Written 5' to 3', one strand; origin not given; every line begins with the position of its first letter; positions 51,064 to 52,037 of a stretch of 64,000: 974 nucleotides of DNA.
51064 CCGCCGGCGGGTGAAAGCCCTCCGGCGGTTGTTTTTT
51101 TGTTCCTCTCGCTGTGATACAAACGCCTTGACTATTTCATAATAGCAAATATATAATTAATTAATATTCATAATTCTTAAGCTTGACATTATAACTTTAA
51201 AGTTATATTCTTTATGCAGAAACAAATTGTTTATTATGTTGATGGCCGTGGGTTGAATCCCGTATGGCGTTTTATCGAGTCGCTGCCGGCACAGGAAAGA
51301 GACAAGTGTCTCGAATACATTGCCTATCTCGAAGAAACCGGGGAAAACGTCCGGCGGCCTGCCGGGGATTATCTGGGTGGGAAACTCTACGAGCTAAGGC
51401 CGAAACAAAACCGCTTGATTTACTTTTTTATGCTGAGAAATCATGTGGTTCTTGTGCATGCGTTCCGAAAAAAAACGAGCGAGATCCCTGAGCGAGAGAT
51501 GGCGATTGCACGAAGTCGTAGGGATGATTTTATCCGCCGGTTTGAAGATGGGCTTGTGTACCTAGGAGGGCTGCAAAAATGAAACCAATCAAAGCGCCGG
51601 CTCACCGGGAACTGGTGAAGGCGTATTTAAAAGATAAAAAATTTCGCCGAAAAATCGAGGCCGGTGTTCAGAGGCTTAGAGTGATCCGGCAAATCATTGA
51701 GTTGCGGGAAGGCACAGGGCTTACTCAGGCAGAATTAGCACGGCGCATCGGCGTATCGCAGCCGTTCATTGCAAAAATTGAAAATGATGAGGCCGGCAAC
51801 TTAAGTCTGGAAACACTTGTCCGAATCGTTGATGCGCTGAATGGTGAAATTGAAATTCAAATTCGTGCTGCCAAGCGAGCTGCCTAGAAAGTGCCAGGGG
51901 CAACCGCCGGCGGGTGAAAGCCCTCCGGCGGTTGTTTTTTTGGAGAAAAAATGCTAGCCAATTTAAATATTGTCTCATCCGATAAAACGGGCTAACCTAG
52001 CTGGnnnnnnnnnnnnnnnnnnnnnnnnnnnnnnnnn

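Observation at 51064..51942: HigBA copy 2 is bracketed by a 39-bp perfectly duplicated intrinsic terminator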

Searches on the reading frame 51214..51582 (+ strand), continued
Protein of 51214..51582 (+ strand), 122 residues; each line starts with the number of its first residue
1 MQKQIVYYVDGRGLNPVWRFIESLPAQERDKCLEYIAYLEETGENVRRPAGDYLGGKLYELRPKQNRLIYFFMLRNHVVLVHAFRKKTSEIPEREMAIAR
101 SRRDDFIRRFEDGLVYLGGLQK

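Call 89: search_dna_similar(query=window:51214-51582:+, collection=phages, mode=protein, max_rows=8)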
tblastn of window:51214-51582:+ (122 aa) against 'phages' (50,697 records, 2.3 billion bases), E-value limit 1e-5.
Records with a match: 20; places in all: 20; records where one place covers at least 80% of the query: 14.
Best place of each record, by identity: <60% 20.
By first word of the organism name: Streptococcus 9; Bacteriophage 4; Escherichia 4; Klebsiella 2; Monoglobales 1.
By host as written in the record: - 7; Monoglobales 1; Streptococcus oligofermentans AS_1.3089 1; Streptococcus plurextorum DSM_22810 1; Streptococcus pyogenes ERR369104 1; Streptococcus castoreus DSM_17536 1; Streptococcus dysgalactiae ERR111982 1; Streptococcus equi Sz35 1; and 6 more.
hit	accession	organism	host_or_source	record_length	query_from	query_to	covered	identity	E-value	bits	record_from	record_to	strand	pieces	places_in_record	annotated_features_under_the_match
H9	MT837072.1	Bacteriophage sp.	human fecal samples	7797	4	113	90%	32.5%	2e-11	65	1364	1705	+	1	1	record has no annotation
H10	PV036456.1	Monoglobales phage CHVD 5762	Monoglobales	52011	5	111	88%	32.8%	9e-15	74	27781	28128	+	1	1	hypothetical protein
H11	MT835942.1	Bacteriophage sp.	human fecal samples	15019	5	109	86%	32.5%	3e-13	70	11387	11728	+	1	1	record has no annotation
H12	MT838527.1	Bacteriophage sp.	human fecal samples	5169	4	106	84%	30.8%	1e-10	63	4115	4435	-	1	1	record has no annotation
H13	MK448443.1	Streptococcus satellite phage Javan342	Streptococcus oligofermentans AS_1.3089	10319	4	109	87%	28.3%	5e-8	55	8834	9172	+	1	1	hypothetical protein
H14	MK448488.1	Streptococcus satellite phage Javan421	Streptococcus plurextorum DSM_22810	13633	4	109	87%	28.3%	6e-8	55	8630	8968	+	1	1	hypothetical protein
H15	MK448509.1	Streptococcus satellite phage Javan468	Streptococcus pyogenes ERR369104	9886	4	109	87%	28.3%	8e-8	54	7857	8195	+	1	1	hypothetical protein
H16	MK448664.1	Streptococcus satellite phage Javan99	Streptococcus castoreus DSM_17536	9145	4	109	87%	28.3%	1e-7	54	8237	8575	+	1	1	hypothetical protein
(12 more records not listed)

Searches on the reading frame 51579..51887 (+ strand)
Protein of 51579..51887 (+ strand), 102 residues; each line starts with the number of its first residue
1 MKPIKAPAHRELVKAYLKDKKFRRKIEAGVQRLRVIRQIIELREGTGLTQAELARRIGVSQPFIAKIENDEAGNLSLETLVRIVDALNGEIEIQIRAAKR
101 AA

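Call 6: search_protein_families(library=pfam, proteins=[window:51579-51887:+], max_evalue=0.01)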
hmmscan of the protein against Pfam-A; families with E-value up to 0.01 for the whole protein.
window:51579-51887:+ (102 aa): 10 families
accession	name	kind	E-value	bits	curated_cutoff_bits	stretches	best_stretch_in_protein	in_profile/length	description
PF01381.28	HTH_3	-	1e-13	51.5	23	1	39-92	1-53/55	Helix-turn-helix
PF13744.12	HTH_37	-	1.4e-12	47.7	27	1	29-96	13-80/80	Helix-turn-helix domain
PF13560.12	HTH_31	-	2.2e-10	41.1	27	1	41-88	8-55/64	Helix-turn-helix domain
PF13443.12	HTH_26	-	2.4e-08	34.5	22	1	47-88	10-51/63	Cro/C1-type HTH DNA-binding domain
PF12844.13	HTH_19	-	5.5e-08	33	30.2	1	41-88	6-52/64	Helix-turn-helix domain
PF04545.22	Sigma70_r4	-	1.7e-05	24.7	24.1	1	37-64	10-37/50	Sigma-70, region 4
PF13413.12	HTH_25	-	0.00022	21.4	24.6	1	41-82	4-45/62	Helix-turn-helix domain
PF12802.13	MarR_2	-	0.0047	17.5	27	1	33-64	8-37/61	MarR family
PF13412.12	HTH_24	-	0.0077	16.2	21.9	0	41-62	11-32/48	Winged helix-turn-helix DNA-binding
PF17854.6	FtsK_alpha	-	0.009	16.6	22.9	0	20-93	23-95/101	FtsK alpha domain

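Call 77: search_protein_families(library=ncbifam, proteins=[window:51579-51887:+], max_evalue=0.001)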
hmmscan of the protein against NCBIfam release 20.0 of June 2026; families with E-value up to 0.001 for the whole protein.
window:51579-51887:+ (102 aa): 9 families
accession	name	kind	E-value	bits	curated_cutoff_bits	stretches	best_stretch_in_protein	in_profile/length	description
TIGR03070.1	couple_hipB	subfamily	2.4e-13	49.8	71.65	1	39-90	7-57/58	type II toxin-antitoxin system Y4mF family antitoxin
TIGR02612.1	mob_myst_A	hypoth_equivalog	3e-08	33.7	122.6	1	19-90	10-82/150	mobile mystery protein A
NF007271.0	PRK09726.1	equivalog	6.7e-08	32.4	79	1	42-91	20-68/88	type II toxin-antitoxin system antitoxin HipB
NF006015.0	PRK08154.1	subfamily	3.4e-07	29.7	204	1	35-97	31-92/314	anaerobic benzoate catabolism transcriptional regulator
NF041951.1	phage_RstR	subfamily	3.3e-06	27.3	80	1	37-88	5-55/108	RstR family transcriptional repressor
TIGR03830.1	CxxCG_CxxCG_HTH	subfamily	7e-06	25.8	61.8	1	27-86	58-118/127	type II TA system antitoxin MqsA family protein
NF004471.0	PRK05803.1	subfamily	0.00049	19.4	252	1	11-71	159-220/235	RNA polymerase sporulation sigma factor SigK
NF010465.0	PRK13890.1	equivalog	0.00055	20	96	1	38-91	9-61/121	conjugal transfer protein TrbA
TIGR00270.2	TIGR00270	equivalog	0.0009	19.1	110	1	38-71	79-112/159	multiprotein bridging factor aMBF1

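Call 79: search_solved_structures(query=window:51579-51887:+, max_evalue=0.0001)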
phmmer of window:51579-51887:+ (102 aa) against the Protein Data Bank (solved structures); distinct sequences matched with E-value up to 0.0001: 5.
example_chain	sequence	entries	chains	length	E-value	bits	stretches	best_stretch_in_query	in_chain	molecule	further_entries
7ewc_A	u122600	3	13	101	1.5e-06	31.8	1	34-97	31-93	Putative antitoxin HigA2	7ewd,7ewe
2o38_A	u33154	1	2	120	1.4e-05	28.7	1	33-100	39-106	Hypothetical protein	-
6af3_B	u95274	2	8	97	3.9e-05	27.3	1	26-89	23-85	HigA antitoxin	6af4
4z5h_A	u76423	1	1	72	9.4e-05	26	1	42-88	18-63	Antitoxin HipB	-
3kxa_A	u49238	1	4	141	9.8e-05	26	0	39-98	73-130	Putative uncharacterized protein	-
